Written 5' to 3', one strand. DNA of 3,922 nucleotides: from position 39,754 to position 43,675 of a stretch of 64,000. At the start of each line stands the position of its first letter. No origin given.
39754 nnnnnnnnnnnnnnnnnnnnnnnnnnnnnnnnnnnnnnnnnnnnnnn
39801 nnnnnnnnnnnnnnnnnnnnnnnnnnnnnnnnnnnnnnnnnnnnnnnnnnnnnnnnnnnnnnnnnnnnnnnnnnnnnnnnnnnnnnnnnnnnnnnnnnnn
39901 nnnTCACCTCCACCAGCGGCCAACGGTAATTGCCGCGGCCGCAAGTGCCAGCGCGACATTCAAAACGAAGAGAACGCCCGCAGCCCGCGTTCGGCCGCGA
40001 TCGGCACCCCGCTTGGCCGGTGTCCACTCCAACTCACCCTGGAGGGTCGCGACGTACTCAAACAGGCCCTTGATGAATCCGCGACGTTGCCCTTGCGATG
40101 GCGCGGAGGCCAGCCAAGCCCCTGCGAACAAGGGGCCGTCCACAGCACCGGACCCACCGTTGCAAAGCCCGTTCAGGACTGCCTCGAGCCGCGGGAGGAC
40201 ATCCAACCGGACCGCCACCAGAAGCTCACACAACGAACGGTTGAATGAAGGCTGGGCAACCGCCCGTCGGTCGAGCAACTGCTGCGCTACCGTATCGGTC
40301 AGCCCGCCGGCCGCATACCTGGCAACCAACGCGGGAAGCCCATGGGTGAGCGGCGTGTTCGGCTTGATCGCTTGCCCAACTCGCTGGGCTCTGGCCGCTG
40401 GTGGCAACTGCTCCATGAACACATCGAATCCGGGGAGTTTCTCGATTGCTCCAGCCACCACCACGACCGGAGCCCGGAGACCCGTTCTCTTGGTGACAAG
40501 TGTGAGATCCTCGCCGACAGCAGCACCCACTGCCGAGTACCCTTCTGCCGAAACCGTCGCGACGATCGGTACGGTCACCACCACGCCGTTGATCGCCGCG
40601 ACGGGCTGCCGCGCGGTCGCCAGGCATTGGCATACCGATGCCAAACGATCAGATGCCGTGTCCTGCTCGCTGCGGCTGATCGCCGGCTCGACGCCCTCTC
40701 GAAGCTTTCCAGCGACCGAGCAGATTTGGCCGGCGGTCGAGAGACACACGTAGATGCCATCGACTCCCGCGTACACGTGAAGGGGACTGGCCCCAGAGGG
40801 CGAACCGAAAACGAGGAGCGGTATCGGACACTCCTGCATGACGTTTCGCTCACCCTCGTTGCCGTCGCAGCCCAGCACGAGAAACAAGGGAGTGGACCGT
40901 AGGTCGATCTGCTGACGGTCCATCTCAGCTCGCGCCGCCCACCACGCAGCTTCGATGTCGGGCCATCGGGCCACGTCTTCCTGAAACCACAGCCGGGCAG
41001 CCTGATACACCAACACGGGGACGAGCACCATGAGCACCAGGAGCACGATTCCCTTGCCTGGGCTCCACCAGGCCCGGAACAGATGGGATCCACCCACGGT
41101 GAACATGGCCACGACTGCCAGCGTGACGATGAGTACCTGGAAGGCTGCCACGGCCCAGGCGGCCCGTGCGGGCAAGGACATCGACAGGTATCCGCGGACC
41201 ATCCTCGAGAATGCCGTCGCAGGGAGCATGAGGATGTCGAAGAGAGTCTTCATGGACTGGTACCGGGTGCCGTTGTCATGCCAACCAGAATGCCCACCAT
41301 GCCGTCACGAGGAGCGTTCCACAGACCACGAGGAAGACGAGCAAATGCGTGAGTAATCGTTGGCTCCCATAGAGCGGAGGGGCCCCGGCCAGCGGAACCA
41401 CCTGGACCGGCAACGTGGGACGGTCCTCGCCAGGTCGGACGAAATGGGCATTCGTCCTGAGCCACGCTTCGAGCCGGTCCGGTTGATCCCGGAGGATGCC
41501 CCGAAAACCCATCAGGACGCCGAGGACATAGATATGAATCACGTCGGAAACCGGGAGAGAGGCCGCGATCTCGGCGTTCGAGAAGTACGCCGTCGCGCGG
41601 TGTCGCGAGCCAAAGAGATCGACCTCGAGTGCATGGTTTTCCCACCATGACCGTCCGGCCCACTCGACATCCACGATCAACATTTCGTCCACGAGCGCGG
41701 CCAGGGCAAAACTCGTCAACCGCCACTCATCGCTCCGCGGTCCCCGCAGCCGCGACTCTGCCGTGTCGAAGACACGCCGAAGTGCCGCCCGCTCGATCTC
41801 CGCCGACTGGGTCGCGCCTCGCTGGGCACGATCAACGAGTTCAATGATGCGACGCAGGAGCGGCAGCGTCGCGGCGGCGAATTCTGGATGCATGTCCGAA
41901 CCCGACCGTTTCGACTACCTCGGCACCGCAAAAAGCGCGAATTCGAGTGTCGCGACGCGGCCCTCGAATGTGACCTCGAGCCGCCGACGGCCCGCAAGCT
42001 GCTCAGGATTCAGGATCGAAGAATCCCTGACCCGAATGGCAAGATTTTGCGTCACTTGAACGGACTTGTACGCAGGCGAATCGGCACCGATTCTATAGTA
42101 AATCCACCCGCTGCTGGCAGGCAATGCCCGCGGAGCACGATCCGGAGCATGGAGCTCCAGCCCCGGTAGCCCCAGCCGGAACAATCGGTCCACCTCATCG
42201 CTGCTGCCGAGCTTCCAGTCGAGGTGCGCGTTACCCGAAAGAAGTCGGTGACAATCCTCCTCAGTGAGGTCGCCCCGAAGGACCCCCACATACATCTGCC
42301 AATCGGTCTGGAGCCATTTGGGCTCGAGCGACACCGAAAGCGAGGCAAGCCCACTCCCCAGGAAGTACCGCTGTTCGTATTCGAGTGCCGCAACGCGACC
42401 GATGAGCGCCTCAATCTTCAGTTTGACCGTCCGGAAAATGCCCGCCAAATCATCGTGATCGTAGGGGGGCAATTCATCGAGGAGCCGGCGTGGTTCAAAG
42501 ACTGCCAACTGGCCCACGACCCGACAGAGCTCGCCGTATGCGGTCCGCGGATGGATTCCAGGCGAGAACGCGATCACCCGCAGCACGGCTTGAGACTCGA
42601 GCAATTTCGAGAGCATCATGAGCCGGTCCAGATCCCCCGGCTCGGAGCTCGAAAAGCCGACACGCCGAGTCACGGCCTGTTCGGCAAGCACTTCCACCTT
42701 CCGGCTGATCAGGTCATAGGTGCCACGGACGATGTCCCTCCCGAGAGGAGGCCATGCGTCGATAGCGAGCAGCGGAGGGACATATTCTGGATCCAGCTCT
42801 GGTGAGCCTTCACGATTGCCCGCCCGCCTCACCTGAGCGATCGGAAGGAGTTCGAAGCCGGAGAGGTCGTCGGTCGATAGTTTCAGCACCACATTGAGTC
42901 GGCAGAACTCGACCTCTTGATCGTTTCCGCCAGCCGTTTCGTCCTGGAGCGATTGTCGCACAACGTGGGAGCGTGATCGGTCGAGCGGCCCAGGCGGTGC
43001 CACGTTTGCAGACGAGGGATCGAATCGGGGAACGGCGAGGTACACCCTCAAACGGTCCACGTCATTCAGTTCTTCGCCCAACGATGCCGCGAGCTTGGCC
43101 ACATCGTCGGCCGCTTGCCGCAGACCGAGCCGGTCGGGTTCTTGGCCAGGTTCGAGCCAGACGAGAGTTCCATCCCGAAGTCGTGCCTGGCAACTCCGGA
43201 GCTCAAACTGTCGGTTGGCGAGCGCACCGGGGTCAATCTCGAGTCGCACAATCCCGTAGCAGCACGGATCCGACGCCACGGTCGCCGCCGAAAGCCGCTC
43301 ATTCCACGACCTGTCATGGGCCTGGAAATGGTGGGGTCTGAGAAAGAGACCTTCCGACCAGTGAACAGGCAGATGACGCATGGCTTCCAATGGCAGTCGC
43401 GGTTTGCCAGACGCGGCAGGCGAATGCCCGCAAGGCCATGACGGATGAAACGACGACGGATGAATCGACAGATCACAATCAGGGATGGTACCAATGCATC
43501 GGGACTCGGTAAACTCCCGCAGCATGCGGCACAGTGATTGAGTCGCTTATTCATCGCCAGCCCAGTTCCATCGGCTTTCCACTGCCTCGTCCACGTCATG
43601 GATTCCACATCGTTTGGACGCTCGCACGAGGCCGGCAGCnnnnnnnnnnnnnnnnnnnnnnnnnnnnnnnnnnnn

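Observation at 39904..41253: TssM stops immediately after its third TM helix: no periplasmic domain, and no tssJ anywhere in the locus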

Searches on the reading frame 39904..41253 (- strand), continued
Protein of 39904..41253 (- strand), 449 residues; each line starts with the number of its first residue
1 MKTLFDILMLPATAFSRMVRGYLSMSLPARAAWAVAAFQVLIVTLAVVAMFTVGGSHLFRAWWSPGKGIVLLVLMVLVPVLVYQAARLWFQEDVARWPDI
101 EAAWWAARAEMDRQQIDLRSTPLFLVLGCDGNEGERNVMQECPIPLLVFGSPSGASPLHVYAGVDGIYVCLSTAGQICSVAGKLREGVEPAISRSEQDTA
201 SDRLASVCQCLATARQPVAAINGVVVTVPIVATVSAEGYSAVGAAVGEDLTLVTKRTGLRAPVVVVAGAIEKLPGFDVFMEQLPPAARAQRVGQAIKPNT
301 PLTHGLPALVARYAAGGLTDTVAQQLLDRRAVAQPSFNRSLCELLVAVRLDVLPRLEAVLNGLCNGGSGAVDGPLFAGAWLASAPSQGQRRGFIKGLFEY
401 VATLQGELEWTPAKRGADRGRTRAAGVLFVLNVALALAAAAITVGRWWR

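Call 61: find_encoding_contigs(protein=P0213, flank=10000, max_places=1)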
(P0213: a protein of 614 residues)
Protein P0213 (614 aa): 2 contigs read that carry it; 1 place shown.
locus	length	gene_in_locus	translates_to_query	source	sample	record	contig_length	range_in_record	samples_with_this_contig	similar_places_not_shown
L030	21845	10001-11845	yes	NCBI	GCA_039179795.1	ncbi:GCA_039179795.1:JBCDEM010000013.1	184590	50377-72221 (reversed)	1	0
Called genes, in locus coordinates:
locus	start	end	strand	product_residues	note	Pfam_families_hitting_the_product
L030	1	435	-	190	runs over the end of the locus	PF05638:T6SS_HCP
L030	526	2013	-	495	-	PF05943:VipB, PF18945:VipB_2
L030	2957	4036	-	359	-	PF06812:ImpA_N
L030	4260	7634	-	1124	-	-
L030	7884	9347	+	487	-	PF05936:T6SS_VasE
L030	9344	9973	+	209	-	PF09850:DotU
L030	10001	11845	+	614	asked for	PF14331:IcmF-related_N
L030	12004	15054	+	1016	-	PF00069:Pkinase, PF01636:APH (faint), PF07714:PK_Tyr_Ser-Thr, PF00515:TPR_1 (faint), PF07719:TPR_2 (faint), PF13181:TPR_8 (faint), PF13424:TPR_12 (faint)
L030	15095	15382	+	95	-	PF05488:PAAR_motif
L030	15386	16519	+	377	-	-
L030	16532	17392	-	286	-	PF00520:Ion_trans, PF08016:PKD_channel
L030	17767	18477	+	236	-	-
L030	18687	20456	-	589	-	PF05591:T6SS_VipA, PF05943:VipB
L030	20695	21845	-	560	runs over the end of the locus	-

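Call 64: search_protein_families(library=pfam, proteins=[L029:5806-7401:+, L030:4260-7634:-, L029:10001-11902:+, L030:10001-11845:+, L029:1802-2452:+, L030:15386-16519:+, L030:17767-18477:+], max_evalue=1)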
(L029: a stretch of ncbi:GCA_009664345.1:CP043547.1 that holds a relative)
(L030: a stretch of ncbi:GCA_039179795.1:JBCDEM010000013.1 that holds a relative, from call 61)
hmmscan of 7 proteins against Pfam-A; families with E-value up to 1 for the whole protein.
L029:5806-7401:+ (531 aa): 1 family
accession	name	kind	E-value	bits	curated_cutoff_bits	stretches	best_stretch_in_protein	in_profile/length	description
PF13557.12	Phenol_MetA_deg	-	0.0016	19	22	1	342-409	58-128/242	Putative MetA-pathway of phenol degradation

L030:4260-7634:- (1124 aa): 1 family
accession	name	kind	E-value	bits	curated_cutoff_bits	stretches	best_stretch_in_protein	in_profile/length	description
PF23053.1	UBA_N4BP1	-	0.048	13.9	27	1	606-629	11-33/45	N4BP1, UBA-like domain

L029:10001-11902:+ (633 aa): 1 family
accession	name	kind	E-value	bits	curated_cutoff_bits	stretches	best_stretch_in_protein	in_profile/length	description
PF14331.11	IcmF-related_N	-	6.9e-12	45.7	25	1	382-572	6-189/259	IcmF-related N-terminal domain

L030:10001-11845:+ (614 aa): 3 families
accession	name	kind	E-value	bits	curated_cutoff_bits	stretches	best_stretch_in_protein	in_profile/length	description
PF14331.11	IcmF-related_N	-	7.6e-14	52.1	25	1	364-549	5-187/259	IcmF-related N-terminal domain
PF06781.17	CrgA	-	0.063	13.9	24.8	1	116-162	32-79/89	Cell division protein CrgA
PF03729.18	DUF308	-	0.48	11.1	25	0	114-163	20-67/73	Short repeat of unknown function (DUF308)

L029:1802-2452:+ (216 aa): 3 families
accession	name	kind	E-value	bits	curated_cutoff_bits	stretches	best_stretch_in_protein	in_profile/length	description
PF16697.10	Yop-YscD_cpl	-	6.7e-11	42.7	33.2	1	7-96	2-91/94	Inner membrane component of T3SS, cytoplasmic domain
PF13424.12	TPR_12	-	0.16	12.6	30.1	0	135-193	21-73/77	Tetratricopeptide repeat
PF13176.12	TPR_7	-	0.24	12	27.9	0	169-198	3-34/36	Tetratricopeptide repeat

L030:15386-16519:+ (377 aa): 0 families

L030:17767-18477:+ (236 aa): 6 families
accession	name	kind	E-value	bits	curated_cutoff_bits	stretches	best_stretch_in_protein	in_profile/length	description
PF04043.20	PMEI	-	0.007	17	29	1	170-216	48-100/156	Plant invertase/pectin methylesterase inhibitor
PF20362.3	DUF6657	-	0.041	14.4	27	1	38-94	1-55/142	Family of unknown function (DUF6657)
PF05014.21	Nuc_deoxyrib_tr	-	0.15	12.7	28.8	0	27-73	25-72/117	Nucleoside 2-deoxyribosyltransferase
PF08644.17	SPT16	-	0.24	12.2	25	1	114-194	27-107/112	FACT complex subunit (SPT16/CDC68)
PF08650.15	DASH_Dad4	-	0.46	11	29.8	1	44-87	3-45/71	DASH complex subunit Dad4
PF09687.15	PRESAN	-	0.48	11.3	23.7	1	159-233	31-105/125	Plasmodium RESA N-terminal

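Call 96: list_cluster_members(proteins=[P0093, P0097, P0105, P0116, P0130, P0144, P0155, P0175, P0196, P0208])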
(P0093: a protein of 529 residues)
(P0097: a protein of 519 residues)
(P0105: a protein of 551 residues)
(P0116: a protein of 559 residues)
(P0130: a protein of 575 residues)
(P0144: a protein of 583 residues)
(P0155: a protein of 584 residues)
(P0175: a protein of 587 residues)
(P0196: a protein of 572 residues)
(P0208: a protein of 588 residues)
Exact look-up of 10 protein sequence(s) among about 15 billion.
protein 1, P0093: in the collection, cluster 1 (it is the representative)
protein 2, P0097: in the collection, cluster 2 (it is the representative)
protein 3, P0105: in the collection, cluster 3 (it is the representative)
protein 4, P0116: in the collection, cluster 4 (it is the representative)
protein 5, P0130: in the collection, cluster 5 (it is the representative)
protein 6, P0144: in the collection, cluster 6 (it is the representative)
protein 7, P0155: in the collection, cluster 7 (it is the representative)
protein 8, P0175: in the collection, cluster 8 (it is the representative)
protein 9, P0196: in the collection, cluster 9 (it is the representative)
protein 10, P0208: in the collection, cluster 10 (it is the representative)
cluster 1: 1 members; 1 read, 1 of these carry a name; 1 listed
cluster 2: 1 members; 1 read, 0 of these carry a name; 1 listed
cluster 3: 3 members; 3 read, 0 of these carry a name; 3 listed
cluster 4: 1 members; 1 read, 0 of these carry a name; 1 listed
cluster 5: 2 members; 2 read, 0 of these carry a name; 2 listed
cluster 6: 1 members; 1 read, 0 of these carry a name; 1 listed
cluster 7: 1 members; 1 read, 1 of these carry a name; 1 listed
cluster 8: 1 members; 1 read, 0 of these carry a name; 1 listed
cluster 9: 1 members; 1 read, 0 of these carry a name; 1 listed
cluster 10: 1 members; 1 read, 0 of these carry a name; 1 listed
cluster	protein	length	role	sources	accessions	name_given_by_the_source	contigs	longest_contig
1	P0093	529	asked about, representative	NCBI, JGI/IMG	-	hypothetical protein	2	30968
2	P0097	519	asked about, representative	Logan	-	-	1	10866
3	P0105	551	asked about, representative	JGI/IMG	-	-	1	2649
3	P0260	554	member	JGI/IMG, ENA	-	-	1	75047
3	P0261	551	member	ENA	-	-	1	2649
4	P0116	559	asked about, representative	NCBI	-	-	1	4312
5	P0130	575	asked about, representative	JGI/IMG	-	-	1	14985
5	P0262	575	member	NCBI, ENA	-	-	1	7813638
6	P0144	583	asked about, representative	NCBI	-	-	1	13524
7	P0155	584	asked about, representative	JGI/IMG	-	hypothetical protein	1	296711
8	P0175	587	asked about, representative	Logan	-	-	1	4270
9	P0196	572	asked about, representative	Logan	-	-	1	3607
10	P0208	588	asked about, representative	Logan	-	-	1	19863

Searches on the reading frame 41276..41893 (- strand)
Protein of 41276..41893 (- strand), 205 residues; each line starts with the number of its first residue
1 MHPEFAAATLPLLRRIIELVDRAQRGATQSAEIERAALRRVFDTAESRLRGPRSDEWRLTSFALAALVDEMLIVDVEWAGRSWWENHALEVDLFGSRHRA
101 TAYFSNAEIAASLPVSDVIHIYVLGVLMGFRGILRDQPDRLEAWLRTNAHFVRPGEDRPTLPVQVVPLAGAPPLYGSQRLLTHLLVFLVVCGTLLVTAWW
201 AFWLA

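Call 4: search_protein_families(library=pfam, proteins=[window:41276-41893:-], max_evalue=0.01)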
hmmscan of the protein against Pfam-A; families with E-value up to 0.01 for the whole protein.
window:41276-41893:- (205 aa): 1 family
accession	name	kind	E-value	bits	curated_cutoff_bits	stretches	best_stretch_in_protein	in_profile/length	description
PF09850.14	DotU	-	2e-17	64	27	1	7-202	4-202/205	Type VI secretion system protein DotU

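Call 7: search_protein_families(library=ncbifam, proteins=[window:41276-41893:-], max_evalue=0.01)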
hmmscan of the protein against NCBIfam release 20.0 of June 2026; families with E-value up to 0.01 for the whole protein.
window:41276-41893:- (205 aa): 1 family
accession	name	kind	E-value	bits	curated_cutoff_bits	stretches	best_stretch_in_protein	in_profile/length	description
TIGR03349.1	IV_VI_DotU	subfamily_domain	7.6e-11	42.2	89.95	1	6-199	4-199/211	DotU/TssL family secretion system protein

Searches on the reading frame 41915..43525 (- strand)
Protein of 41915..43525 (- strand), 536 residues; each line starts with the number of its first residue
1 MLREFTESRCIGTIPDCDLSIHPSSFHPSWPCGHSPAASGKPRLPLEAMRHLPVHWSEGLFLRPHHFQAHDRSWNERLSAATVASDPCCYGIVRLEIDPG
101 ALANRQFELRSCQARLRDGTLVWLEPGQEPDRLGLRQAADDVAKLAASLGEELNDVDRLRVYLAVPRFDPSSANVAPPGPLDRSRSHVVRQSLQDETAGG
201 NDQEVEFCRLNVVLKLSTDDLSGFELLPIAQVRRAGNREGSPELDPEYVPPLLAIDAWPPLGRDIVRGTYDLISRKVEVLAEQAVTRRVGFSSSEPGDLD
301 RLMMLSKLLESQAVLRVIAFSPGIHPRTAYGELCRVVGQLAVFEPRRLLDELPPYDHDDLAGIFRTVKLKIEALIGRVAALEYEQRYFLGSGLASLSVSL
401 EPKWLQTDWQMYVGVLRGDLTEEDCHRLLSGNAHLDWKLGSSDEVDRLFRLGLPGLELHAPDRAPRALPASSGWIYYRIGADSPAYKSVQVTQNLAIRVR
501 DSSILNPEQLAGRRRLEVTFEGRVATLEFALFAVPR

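Call 4: search_protein_families(library=pfam, proteins=[window:41915-43525:-], max_evalue=0.01)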
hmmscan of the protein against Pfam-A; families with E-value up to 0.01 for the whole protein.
window:41915-43525:- (536 aa): 1 family
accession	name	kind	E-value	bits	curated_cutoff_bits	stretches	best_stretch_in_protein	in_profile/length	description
PF05936.17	T6SS_VasE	-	2.4e-70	237.9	23.4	1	66-500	1-416/429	Bacterial Type VI secretion, VC_A0110, EvfL, ImpJ, VasE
